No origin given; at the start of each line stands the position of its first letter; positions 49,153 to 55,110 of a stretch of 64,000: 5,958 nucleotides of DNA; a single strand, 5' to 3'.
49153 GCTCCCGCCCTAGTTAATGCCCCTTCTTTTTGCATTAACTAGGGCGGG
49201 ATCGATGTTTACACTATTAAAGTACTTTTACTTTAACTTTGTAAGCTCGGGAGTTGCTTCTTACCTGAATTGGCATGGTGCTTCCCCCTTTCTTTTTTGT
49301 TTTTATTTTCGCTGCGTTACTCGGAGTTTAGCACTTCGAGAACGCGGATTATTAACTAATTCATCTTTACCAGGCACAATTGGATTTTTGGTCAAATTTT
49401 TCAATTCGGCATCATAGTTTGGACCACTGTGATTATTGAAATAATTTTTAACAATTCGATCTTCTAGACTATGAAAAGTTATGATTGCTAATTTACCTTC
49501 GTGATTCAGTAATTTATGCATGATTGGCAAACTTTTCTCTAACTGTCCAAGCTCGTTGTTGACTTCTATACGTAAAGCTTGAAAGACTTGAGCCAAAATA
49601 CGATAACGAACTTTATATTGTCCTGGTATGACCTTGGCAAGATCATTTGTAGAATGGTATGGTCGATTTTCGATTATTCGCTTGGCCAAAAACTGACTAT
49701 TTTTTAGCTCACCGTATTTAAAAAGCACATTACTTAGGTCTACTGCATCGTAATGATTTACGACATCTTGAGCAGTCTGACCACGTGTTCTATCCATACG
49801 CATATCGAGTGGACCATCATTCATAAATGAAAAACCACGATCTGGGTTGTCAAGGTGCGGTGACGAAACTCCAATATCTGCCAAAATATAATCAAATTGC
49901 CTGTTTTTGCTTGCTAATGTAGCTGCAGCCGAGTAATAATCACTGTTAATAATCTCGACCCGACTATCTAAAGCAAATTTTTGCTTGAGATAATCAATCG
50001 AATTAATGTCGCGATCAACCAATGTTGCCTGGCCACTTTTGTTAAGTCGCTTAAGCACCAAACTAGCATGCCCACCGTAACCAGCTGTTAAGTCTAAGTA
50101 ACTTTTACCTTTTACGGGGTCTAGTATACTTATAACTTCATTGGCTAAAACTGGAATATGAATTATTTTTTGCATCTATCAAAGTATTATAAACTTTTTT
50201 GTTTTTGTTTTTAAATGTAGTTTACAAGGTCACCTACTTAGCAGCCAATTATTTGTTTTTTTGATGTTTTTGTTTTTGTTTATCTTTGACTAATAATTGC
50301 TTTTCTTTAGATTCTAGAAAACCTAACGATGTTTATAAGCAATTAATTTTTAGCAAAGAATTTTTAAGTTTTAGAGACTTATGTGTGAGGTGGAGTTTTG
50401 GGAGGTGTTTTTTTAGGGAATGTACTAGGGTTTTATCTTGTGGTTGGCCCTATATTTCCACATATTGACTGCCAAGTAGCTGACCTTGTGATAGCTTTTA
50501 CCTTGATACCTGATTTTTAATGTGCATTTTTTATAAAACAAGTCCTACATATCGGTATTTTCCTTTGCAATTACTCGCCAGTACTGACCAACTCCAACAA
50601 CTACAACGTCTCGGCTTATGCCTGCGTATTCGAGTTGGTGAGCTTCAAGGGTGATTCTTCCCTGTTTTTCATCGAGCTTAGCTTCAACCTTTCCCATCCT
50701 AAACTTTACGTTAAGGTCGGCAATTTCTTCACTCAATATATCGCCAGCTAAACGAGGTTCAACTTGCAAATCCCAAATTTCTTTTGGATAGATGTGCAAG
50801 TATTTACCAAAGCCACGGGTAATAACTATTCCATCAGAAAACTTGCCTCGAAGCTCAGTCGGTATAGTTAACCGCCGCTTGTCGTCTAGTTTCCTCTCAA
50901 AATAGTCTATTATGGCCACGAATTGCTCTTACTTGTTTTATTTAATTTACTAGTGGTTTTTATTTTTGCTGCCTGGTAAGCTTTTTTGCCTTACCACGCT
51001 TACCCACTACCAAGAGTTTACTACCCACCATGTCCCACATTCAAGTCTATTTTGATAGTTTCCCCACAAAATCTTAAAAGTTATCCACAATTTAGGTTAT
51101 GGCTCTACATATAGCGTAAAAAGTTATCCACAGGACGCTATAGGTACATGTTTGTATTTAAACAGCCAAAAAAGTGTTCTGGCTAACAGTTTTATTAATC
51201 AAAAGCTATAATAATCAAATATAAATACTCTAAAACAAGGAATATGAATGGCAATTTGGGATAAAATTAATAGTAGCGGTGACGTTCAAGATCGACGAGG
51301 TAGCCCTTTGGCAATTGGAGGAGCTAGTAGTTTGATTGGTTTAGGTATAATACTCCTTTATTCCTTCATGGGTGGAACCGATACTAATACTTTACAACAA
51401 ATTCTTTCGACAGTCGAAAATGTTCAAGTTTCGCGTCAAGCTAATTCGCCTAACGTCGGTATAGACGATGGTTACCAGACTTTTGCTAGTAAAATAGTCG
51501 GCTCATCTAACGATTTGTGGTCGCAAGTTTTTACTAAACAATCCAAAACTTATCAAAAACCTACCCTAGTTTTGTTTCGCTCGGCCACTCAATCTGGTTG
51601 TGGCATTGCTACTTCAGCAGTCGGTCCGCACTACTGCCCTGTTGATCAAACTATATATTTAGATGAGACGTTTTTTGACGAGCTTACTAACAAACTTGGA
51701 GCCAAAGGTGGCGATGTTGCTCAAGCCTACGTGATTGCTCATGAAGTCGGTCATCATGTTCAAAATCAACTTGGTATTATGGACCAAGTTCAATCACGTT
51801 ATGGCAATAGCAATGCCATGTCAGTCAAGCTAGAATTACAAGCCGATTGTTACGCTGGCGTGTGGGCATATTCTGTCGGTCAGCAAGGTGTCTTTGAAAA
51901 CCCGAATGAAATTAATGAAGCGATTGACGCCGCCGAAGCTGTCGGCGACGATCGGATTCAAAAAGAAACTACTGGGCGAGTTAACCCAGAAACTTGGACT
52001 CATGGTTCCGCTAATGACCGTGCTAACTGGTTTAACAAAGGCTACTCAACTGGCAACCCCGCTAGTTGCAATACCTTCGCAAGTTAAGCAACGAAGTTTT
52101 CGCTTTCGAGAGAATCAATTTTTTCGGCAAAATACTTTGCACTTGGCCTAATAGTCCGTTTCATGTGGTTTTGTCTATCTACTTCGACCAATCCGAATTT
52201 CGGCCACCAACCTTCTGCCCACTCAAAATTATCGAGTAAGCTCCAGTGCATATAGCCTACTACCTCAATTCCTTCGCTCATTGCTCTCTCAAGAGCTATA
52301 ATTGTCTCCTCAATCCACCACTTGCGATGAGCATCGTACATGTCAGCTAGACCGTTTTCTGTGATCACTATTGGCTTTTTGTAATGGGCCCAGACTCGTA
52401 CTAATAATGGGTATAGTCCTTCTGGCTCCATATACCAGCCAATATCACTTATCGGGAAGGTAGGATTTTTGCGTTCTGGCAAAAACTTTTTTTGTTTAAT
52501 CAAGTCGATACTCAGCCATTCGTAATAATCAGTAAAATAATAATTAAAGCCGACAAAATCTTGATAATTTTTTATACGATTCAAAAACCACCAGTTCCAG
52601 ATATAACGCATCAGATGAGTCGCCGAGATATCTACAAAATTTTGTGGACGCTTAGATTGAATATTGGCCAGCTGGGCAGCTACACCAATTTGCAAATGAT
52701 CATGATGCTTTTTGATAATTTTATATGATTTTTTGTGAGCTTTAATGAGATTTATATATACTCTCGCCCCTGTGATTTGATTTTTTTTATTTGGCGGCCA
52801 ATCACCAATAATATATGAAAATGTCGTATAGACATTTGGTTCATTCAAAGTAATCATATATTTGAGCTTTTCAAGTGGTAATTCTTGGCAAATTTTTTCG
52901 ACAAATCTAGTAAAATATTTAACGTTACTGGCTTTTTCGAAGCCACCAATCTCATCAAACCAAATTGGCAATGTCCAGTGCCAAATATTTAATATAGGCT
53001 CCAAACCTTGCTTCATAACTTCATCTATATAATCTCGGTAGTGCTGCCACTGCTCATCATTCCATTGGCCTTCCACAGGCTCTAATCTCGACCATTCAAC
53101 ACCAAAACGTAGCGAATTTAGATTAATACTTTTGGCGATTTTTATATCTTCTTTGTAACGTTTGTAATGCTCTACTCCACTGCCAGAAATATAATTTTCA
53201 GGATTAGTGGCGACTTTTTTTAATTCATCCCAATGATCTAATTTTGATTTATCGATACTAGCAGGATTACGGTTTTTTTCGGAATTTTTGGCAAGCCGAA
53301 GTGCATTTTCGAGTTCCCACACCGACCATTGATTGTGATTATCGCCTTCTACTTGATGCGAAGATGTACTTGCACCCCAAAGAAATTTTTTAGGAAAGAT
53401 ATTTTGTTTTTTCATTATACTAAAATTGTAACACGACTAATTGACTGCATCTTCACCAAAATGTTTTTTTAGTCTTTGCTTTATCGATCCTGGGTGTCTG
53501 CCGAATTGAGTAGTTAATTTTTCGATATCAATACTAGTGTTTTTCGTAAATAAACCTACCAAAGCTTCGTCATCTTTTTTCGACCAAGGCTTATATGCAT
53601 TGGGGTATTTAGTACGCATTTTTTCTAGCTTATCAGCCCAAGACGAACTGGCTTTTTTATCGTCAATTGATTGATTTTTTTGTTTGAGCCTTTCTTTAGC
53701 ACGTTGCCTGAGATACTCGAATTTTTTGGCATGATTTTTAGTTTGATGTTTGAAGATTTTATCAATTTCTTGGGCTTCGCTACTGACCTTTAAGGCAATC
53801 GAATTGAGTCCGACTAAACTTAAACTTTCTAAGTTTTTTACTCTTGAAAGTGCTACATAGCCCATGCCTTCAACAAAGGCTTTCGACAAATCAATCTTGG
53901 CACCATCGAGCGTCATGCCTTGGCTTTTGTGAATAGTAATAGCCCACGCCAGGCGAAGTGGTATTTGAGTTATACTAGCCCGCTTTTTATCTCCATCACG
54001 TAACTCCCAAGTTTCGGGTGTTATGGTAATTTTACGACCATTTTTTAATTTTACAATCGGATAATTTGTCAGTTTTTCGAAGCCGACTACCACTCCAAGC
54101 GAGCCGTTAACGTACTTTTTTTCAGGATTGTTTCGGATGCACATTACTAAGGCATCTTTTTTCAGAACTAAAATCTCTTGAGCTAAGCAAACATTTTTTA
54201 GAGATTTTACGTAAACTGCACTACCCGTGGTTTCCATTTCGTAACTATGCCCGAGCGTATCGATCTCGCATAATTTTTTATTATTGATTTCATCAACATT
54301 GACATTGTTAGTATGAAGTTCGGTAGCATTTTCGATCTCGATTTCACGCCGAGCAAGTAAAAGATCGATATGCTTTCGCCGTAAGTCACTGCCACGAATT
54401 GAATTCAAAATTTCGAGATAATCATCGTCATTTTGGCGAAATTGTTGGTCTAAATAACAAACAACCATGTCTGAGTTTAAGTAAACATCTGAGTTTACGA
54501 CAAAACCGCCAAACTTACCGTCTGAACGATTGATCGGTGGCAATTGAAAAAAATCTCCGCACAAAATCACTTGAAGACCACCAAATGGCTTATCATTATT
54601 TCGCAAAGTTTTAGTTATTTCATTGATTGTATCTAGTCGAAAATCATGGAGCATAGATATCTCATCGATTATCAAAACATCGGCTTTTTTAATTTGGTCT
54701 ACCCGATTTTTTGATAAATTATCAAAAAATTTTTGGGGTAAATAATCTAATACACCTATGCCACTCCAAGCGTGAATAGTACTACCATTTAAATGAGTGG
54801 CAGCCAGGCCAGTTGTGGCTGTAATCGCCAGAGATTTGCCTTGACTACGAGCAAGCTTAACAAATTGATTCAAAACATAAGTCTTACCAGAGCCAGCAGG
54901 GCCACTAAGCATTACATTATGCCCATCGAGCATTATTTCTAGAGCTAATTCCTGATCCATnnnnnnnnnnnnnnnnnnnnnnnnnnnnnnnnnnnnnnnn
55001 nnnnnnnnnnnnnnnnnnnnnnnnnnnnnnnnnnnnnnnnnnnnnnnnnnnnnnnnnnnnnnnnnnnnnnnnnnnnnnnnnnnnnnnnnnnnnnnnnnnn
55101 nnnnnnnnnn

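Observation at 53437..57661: Unassigned acidic 335-aa protein translationally coupled to a PIF1/RecD helicase, with an Excalibur membrane protein and a 307-aa orphan, between glyQS-recO and a GH1 gene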

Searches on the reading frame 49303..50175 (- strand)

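Call 85: search_protein_families(library=pfam, proteins=[window:49303-50175:-], max_evalue=0.00001)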
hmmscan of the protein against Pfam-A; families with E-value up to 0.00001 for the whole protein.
window:49303-50175:- (290 aa): 1 family
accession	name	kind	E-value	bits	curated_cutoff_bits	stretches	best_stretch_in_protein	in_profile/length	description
PF01795.25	Methyltransf_5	-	2.4e-86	290.4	27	1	4-289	2-308/309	MraW methylase family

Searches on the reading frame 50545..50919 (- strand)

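Call 85: search_protein_families(library=pfam, proteins=[window:50545-50919:-], max_evalue=0.00001)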
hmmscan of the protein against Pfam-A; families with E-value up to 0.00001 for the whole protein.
window:50545-50919:- (124 aa): 1 family
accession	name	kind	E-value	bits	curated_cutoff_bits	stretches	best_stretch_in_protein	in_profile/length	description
PF02381.23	MraZ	-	9e-16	58.1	23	1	8-53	7-53/72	MraZ protein, putative antitoxin-like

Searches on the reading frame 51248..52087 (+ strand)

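Call 85: search_protein_families(library=pfam, proteins=[window:51248-52087:+], max_evalue=0.00001)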
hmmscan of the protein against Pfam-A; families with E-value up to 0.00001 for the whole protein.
window:51248-52087:+ (279 aa): 1 family
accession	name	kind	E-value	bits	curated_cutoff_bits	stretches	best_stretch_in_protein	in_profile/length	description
PF04228.19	Zn_peptidase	-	4.7e-91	305.7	23.2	1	4-277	3-290/290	Putative neutral zinc metallopeptidase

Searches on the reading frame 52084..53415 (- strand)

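Call 85: search_protein_families(library=pfam, proteins=[window:52084-53415:-], max_evalue=0.00001)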
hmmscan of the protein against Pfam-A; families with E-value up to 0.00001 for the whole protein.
window:52084-53415:- (443 aa): 1 family
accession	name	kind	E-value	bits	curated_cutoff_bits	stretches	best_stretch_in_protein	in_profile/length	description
PF00232.24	Glyco_hydro_1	-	6.1e-78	262.7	22.6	2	4-279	2-251/453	Glycosyl hydrolase family 1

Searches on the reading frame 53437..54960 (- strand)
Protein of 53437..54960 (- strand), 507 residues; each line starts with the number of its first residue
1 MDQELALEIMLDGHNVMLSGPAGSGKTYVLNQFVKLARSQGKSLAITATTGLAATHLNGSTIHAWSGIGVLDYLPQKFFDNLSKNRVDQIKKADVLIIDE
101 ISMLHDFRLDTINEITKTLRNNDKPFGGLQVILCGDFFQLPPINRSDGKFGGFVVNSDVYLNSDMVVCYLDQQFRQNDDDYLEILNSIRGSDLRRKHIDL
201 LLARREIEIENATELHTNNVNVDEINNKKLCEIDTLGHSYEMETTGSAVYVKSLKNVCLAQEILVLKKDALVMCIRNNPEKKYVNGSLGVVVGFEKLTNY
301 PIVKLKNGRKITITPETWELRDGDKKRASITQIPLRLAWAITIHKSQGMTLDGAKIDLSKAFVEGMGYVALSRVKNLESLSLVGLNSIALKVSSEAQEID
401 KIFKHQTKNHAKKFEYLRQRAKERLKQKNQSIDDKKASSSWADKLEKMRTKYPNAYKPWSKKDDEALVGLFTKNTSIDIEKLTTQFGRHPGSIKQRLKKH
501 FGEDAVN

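Call 3: search_protein_families(library=pfam, proteins=[window:53437-54960:-], max_evalue=1)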
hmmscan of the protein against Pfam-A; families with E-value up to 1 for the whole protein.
window:53437-54960:- (507 aa): 36 families (the best 25 are shown)
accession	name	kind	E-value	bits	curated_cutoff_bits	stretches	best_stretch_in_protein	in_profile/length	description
PF05970.20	PIF1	-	1.5e-31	110.2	25.9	1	11-179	20-192/223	PIF1-like helicase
PF13604.12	AAA_30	-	3.4e-17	63.3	27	1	3-208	6-187/191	AAA domain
PF13245.12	AAA_19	-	2.4e-15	57.4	25.1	1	3-143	1-132/134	AAA domain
PF00270.35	DEAD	-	1.6e-07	31.6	26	2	2-57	3-62/167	DEAD/DEAH box helicase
PF13401.12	AAA_22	-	5.9e-07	30.3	27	1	16-135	8-122/130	AAA domain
PF01443.25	Viral_helicase1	-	8.6e-07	29.4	21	1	18-107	3-78/228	Viral superfamily 1 RNA helicase core domain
PF07728.20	AAA_5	-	4.1e-05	24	22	1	15-115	1-89/139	AAA domain (dynein-related subfamily)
PF21530.3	Pif1_2B_dom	-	4.2e-05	23.6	23.9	1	251-294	3-47/47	DNA helicase Pif1, 2B domain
PF02492.25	cobW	-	0.00021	21.4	20.7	1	16-46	3-32/180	CobW/HypB/UreG, nucleotide-binding domain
PF13191.12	AAA_16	-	0.00042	21.3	32.6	1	13-41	22-52/167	AAA ATPase domain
PF13173.12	AAA_14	-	0.00046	20.6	27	1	15-108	4-78/129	AAA domain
PF00004.35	AAA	-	0.00051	20.9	21.2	1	16-127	1-100/131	ATPase family associated with various cellular activities (AAA)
PF13479.12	AAA_24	-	0.00065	20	27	1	15-126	4-99/195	AAA domain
PF03266.21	NTPase_1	-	0.00077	19.8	23.9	1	80-122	82-125/168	NTPase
PF09848.15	SLFN-g3_helicase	-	0.0018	18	24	1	16-190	4-176/354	Schlafen group 3, DNA/RNA helicase domain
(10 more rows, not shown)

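Call 4: search_protein_families(library=padloc, proteins=[window:53437-54960:-], max_evalue=1)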
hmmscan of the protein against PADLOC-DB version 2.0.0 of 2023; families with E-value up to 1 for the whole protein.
window:53437-54960:- (507 aa): 16 families
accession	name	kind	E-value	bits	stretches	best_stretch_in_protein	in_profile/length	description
PDLC05065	PDC-S68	-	1.2e-20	71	2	2-143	609-745/1221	-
PDLC05064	PDC-S68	-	1.2e-19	67.6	2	17-143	704-824/1273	-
PDLC01148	RecD_like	-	1.3e-19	68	2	3-181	318-478/719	RecD/Tra ATPase fused to N-terminal HHH domain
PDLC01734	typeIV_RecD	-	5.8e-18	62.5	2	2-189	343-516/763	RecD_0_IVD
PDLC05035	PDC-S53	-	3.8e-12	43.1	2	16-192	513-661/900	-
PDLC05066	PDC-S68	-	2.7e-11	40.3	2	15-145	595-723/1202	-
PDLC04476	PDC-M16A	-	6e-11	39.5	1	16-328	28-361/691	-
PDLC04475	PDC-M16A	-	1e-10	38.8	1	16-307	34-344/721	-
PDLC02350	AbiO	-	3.7e-05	20.7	1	8-118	189-283/468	AbiO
PDLC04474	PDC-M16A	-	8.8e-05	19.1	1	16-271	238-507/917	-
PDLC04140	mad8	-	0.00019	19.1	1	12-51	26-67/314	mads_8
PDLC04472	PDC-M16A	-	0.00038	16.9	1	16-106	243-346/930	-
PDLC00268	PtuA1|PtuA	-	0.00071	17.1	1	7-35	19-47/411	AAA ATPase domain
PDLC00244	LmuA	-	0.0017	15.9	1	381-474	114-203/366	DUF4297 domain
PDLC04173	GajB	-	0.068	10.1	1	11-50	7-46/471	-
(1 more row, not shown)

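Call 5: search_protein_families(library=ncbifam, proteins=[window:53437-54960:-], max_evalue=1)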
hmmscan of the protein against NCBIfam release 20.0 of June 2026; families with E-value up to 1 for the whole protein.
window:53437-54960:- (507 aa): 19 families
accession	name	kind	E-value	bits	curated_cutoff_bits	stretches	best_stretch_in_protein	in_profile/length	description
TIGR01448.2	helicase_RecD2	equivalog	1.8e-23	82.6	500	1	2-348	320-650/713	SF1B family DNA helicase RecD2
TIGR01447.1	recD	equivalog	3e-15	55.8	310.15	2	3-145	153-306/597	exodeoxyribonuclease V subunit alpha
TIGR02768.1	TraA_Ti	equivalog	1.3e-13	50.2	590.45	2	17-145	379-491/751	Ti-type conjugative transfer relaxase TraA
NF010464.0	PRK13889.1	subfamily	1.9e-09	36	1015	2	271-414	606-728/992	conjugal transfer relaxase TraA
NF008127.0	PRK10875.1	equivalog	0.00013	20.6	671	1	318-361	522-566/619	exodeoxyribonuclease V subunit alpha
NF010248.0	PRK13695.1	equivalog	0.00094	18.9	156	0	79-122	85-128/180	NTPase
TIGR02928.1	TIGR02928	subfamily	0.0034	16.3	181.3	1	14-104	41-141/366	orc1/cdc6 family replication initiation protein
NF038214.1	IS21_help_AAA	equivalog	0.0037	17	200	1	12-53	89-130/232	IS21-like element helper ATPase IstB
NF010402.0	PRK13826.1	subfamily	0.0041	15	1317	1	338-376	693-731/1102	Dtr system oriT relaxase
TIGR03420.1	DnaA_homol_Hda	equivalog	0.0048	16.5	194.8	1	14-45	39-70/226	DnaA regulatory inactivator Hda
NF006505.0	PRK08939.1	equivalog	0.012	14.9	228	1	73-101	198-226/306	primosomal protein DnaI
TIGR02982.1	heterocyst_DevA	subfamily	0.019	14.6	295.8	1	6-48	25-66/220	ABC exporter ATP-binding subunit, DevA family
TIGR03005.1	ectoine_ehuA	equivalog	0.02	14.1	345.4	1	11-60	24-73/252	ectoine/hydroxyectoine ABC transporter ATP-binding protein EhuA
TIGR04396.2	surf_polysacc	subfamily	0.021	14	125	1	383-499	298-413/427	surface carbohydrate biosynthesis protein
NF003745.1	PRK05342.1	equivalog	0.022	13.6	359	1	8-52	104-145/418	ATP-dependent Clp protease ATP-binding subunit ClpX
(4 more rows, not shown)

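Call 6: search_protein_families(library=phrogs, proteins=[window:53437-54960:-], max_evalue=1)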
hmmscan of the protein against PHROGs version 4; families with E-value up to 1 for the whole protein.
window:53437-54960:- (507 aa): 18 families
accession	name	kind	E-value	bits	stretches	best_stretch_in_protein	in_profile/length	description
phrog_325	-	DNA, RNA and nucleotide metabolism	3e-61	208.9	1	2-437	474-931/986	Dda-like helicase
phrog_30356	-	DNA, RNA and nucleotide metabolism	4.8e-28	98.7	2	3-318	8-324/823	helicase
phrog_4412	-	DNA, RNA and nucleotide metabolism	2.5e-23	83.3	2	3-192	335-505/743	exonuclease V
phrog_25471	-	unknown function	5.4e-11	43.8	1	6-116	14-144/162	-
phrog_124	-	DNA, RNA and nucleotide metabolism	0.00026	21.5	1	12-126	42-139/382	Sak4-like ssDNA annealing protein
phrog_170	-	other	0.0016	18.9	1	2-30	79-107/323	PhoH-like phosphate starvation-inducible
phrog_25411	-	unknown function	0.0021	17.8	1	17-53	234-270/627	-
phrog_3277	-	DNA, RNA and nucleotide metabolism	0.0024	18.7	1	14-103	11-89/168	DnaC-like helicase loader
phrog_168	-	DNA, RNA and nucleotide metabolism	0.0046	17.7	1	13-105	42-113/314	clamp loader of DNA polymerase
phrog_7998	-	unknown function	0.013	15.7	1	12-104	39-130/339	-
phrog_4339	-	unknown function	0.018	15.1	1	11-33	49-71/552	-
phrog_2107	-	other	0.079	13.6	1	15-48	5-38/201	thymidylate kinase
phrog_1297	-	other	0.081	12.9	1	11-103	23-110/356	ATPase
phrog_249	-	moron, auxiliary metabolic gene and host takeover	0.12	12.7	1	13-35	127-149/380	porphyrin biosynthesis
phrog_5268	-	unknown function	0.15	12.5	1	13-48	27-59/278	-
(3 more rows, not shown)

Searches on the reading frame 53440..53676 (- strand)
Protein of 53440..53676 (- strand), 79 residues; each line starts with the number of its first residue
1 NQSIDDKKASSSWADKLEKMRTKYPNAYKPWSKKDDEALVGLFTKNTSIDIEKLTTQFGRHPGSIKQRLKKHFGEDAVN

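Call 74: search_protein_families(library=pfam, proteins=[window:53440-53676:-], max_evalue=0.1)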
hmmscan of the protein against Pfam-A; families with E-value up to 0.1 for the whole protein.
seq(79 aa): 0 families
